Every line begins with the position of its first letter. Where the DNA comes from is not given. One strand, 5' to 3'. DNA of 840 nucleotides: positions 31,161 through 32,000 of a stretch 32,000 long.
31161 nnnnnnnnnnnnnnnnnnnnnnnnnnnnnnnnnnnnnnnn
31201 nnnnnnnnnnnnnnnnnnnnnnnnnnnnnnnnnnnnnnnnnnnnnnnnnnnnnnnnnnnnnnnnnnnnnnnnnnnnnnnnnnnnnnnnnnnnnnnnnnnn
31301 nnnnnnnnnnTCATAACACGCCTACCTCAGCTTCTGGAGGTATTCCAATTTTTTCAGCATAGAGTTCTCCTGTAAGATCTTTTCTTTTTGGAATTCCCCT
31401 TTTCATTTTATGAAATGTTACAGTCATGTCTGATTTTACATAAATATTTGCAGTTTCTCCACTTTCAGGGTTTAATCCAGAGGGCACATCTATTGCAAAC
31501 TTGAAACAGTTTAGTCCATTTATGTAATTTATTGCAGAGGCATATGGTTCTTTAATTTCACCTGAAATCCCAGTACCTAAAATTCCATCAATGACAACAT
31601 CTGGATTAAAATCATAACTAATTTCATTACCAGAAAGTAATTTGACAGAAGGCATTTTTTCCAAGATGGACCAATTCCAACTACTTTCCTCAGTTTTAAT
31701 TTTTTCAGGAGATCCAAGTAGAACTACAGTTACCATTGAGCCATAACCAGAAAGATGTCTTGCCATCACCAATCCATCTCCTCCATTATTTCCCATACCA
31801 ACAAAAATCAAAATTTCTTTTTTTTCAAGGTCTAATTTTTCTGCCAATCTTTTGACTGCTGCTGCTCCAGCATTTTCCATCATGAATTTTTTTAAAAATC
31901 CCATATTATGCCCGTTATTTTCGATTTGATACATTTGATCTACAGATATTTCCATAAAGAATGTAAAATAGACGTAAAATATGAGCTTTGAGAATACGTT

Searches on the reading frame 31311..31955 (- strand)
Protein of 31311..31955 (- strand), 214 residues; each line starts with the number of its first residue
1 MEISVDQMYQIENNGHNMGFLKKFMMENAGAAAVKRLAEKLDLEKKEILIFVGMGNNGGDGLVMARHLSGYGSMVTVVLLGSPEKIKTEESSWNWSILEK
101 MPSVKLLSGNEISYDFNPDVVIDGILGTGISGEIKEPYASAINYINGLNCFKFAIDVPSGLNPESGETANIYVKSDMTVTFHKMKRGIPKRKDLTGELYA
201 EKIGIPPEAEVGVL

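Call 9: search_protein_families(library=pfam, proteins=[window:31311-31955:-])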
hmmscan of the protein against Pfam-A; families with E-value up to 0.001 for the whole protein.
window:31311-31955:- (214 aa): 1 family
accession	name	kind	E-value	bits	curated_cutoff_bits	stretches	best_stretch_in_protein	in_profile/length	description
PF03853.21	YjeF_N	-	6.2e-48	163.4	24.9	1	24-187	3-169/169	YjeF-related protein N-terminus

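Call 61: find_encoding_contigs(protein=window:31311-31955:-, flank=10000, max_places=2)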
Protein window:31311-31955:- (214 aa): 11 contigs read that carry it; 2 places shown.
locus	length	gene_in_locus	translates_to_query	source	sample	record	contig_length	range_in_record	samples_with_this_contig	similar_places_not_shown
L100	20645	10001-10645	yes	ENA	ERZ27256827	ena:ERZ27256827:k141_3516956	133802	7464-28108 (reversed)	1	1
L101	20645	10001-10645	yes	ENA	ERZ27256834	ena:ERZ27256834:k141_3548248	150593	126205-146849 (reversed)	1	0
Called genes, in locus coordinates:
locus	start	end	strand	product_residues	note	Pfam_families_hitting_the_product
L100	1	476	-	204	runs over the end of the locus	PF01997:Translin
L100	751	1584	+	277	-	-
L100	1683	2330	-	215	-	PF01987:AIM24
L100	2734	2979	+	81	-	-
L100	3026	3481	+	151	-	-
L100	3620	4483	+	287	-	-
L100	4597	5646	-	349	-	-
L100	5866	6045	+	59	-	-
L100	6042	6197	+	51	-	-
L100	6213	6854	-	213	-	PF01209:Ubie_methyltran, PF01135:PCMT, PF02390:Methyltransf_4 (faint), PF13847:Methyltransf_31, PF08241:Methyltransf_11, PF08242:Methyltransf_12, PF13649:Methyltransf_25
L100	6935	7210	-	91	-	PF13192:Thioredoxin_3, PF00462:Glutaredoxin, PF05768:Glrx-like (weak)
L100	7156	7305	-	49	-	PF04945:YHS, PF24273:TRASH_HVO_1752_C (weak)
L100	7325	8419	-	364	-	PF13473:Cupredoxin_1 (weak), PF00116:COX2 (weak), PF09459:EB_dh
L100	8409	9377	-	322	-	PF02683:DsbD_TM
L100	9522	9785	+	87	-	-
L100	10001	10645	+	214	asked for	PF03853:YjeF_N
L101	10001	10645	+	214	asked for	PF03853:YjeF_N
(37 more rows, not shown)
